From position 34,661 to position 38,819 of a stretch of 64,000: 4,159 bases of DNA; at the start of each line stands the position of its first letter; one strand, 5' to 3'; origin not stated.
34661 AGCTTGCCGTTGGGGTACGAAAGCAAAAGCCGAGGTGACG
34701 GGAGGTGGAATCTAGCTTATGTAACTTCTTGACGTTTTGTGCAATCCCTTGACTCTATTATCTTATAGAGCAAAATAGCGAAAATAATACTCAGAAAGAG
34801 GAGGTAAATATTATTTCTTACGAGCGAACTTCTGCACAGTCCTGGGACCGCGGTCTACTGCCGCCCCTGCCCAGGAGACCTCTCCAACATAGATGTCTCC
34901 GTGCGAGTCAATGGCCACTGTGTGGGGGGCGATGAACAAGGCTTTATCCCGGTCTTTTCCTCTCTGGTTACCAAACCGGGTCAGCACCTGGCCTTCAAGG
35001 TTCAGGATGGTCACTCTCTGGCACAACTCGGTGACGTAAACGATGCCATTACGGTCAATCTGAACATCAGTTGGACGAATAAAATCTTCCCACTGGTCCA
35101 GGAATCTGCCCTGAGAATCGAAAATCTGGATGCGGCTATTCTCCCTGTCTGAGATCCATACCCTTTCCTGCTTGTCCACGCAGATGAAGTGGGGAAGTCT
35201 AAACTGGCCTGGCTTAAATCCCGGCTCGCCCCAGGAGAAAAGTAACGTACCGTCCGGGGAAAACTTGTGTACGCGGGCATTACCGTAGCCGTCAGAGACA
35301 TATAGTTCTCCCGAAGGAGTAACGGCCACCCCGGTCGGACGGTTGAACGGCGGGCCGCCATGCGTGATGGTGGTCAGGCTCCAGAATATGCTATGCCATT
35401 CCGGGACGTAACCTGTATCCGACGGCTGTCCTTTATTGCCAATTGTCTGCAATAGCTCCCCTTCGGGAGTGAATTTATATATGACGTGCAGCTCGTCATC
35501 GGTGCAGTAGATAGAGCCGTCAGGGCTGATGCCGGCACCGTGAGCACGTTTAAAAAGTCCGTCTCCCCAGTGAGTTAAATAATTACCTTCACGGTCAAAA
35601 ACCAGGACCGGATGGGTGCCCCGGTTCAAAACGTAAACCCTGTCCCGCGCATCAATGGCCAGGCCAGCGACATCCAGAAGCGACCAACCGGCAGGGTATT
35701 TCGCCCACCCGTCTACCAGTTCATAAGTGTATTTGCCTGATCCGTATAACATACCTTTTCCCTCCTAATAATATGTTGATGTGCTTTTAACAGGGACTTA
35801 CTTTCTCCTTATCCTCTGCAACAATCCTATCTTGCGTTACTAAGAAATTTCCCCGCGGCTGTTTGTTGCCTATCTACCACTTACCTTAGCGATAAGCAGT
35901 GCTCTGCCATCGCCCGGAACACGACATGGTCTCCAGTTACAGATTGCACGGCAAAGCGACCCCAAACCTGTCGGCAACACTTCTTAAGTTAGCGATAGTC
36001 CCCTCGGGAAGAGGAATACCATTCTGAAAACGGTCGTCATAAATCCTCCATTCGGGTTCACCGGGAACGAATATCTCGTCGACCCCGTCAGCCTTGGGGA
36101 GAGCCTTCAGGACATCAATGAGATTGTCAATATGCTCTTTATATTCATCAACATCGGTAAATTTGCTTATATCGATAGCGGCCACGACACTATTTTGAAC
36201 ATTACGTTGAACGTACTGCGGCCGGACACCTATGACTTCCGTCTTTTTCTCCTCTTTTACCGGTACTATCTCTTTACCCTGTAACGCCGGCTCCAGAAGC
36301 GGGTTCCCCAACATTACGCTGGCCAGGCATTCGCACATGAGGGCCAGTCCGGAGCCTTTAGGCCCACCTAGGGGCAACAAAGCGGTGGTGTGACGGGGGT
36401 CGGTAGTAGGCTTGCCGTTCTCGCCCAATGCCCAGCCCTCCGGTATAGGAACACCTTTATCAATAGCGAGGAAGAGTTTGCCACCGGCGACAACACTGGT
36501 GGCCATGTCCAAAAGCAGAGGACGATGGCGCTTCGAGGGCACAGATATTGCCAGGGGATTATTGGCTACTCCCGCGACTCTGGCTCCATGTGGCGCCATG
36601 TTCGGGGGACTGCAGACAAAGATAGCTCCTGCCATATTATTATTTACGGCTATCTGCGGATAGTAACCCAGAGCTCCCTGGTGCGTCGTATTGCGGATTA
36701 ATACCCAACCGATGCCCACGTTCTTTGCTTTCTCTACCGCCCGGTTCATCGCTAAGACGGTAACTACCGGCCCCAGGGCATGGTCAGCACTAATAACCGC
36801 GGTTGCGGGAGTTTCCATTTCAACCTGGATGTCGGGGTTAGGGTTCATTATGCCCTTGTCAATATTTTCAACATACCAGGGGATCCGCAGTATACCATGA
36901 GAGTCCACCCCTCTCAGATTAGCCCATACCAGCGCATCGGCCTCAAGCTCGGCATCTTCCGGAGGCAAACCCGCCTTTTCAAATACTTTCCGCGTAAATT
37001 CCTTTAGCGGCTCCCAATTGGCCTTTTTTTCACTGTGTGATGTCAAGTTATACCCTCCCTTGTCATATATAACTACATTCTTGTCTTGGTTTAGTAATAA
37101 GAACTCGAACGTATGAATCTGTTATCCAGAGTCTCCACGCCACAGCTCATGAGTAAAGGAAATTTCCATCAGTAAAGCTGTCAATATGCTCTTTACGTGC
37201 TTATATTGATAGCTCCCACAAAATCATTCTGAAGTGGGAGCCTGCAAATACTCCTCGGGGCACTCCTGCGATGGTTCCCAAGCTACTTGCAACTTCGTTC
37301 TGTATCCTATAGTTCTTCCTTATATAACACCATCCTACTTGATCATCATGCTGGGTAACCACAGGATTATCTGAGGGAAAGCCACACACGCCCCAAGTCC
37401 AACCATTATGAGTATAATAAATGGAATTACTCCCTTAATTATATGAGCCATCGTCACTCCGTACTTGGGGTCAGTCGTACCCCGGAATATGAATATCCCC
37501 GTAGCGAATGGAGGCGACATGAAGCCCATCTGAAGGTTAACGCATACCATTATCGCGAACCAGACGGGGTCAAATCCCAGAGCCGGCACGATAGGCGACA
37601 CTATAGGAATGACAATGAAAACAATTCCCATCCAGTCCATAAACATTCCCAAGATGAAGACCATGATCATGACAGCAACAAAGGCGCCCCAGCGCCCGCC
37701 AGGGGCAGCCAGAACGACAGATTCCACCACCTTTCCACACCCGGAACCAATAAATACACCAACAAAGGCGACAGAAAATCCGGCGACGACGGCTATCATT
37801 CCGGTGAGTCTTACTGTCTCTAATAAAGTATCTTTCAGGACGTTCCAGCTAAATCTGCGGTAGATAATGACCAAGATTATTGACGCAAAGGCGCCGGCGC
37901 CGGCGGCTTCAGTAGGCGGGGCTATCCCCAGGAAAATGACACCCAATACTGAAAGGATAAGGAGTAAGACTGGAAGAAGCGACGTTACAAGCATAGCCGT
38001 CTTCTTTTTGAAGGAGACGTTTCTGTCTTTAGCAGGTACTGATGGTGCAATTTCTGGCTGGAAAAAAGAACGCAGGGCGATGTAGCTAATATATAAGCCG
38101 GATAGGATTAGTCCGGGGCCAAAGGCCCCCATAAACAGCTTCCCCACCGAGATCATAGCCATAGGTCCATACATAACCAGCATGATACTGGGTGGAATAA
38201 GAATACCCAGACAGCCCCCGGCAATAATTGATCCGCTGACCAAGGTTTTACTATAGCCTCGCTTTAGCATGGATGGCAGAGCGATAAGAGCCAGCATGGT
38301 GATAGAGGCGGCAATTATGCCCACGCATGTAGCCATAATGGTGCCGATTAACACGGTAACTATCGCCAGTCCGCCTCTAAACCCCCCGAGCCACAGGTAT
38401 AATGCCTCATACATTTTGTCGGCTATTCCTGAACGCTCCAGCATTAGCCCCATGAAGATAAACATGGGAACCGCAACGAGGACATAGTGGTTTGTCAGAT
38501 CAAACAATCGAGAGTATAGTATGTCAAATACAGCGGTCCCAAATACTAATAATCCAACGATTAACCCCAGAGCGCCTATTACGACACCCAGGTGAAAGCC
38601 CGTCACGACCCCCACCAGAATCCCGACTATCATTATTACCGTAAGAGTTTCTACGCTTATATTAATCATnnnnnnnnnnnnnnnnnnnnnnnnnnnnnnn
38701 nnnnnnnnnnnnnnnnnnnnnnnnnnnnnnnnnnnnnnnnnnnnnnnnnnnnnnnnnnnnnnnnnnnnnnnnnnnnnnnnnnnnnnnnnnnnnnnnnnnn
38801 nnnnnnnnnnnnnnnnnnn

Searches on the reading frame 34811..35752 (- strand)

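Call 20: search_protein_families(library=pfam, proteins=[window:34811-35752:-], max_evalue=0.01)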
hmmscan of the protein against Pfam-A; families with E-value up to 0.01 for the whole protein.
window:34811-35752:- (313 aa): 6 families
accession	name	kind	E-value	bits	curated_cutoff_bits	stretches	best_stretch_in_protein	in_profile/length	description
PF01436.27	NHL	-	7.4e-30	101.9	20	2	136-164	1-28/28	NHL repeat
PF08450.18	SGL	-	1.5e-07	31.7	26.3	0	117-175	183-221/246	SMP-30/Gluconolactonase/LRE-like region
PF17170.10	DUF5128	-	9.2e-07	28.8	22.9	0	149-220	55-127/321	6-bladed beta-propeller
PF25021.1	TEN_NHL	-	0.0002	20.9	27.1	0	73-165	266-357/357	Teneurin NHL domain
PF13449.12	Phytase-like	-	0.00026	21.4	27.6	0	190-222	73-105/284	Esterase-like activity of phytase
PF07494.17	Reg_prop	-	0.0021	18.5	20.4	0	190-201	10-21/24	Two component regulator propeller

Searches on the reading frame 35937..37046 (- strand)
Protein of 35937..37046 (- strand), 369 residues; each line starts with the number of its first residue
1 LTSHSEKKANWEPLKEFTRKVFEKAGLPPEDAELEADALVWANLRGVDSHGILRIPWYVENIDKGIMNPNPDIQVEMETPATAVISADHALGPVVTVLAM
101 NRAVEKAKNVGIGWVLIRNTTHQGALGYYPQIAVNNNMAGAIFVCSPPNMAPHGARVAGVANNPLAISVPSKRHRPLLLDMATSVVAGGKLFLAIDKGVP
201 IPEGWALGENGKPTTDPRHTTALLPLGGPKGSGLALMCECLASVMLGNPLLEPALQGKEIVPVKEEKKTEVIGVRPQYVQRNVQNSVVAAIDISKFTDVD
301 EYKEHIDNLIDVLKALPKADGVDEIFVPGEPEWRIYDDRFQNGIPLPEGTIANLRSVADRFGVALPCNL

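Call 20: search_protein_families(library=pfam, proteins=[window:35937-37046:-], max_evalue=0.01)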
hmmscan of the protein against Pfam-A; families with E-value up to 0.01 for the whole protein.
window:35937-37046:- (369 aa): 1 family
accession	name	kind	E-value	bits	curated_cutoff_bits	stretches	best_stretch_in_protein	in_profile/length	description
PF02615.19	Ldh_2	-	1.6e-109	366.5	38.8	1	11-354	3-332/333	Malate/L-lactate dehydrogenase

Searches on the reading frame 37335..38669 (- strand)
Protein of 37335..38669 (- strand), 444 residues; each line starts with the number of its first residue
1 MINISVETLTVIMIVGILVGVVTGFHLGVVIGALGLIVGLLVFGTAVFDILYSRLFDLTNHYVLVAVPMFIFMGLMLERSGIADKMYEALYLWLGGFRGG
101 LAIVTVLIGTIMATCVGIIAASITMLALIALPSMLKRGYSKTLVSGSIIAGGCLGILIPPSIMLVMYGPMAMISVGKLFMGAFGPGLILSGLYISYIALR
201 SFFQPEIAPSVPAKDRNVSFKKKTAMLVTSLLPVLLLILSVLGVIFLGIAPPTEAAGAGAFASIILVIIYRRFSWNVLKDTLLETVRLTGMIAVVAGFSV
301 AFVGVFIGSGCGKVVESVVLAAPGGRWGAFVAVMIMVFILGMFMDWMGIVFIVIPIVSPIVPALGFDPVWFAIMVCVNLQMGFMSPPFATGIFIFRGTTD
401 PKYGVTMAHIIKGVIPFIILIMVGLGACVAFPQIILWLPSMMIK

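Call 20: search_protein_families(library=pfam, proteins=[window:37335-38669:-], max_evalue=0.01)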
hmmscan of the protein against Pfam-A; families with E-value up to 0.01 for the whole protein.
window:37335-38669:- (444 aa): 2 families
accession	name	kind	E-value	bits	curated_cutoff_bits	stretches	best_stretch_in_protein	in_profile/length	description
PF06808.19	DctM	-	3.7e-67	227.4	23.8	1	12-433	3-412/413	Tripartite ATP-independent periplasmic transporter, DctM component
PF03600.22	CitMHS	-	0.0067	16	31.9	0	270-423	34-173/336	Citrate transporter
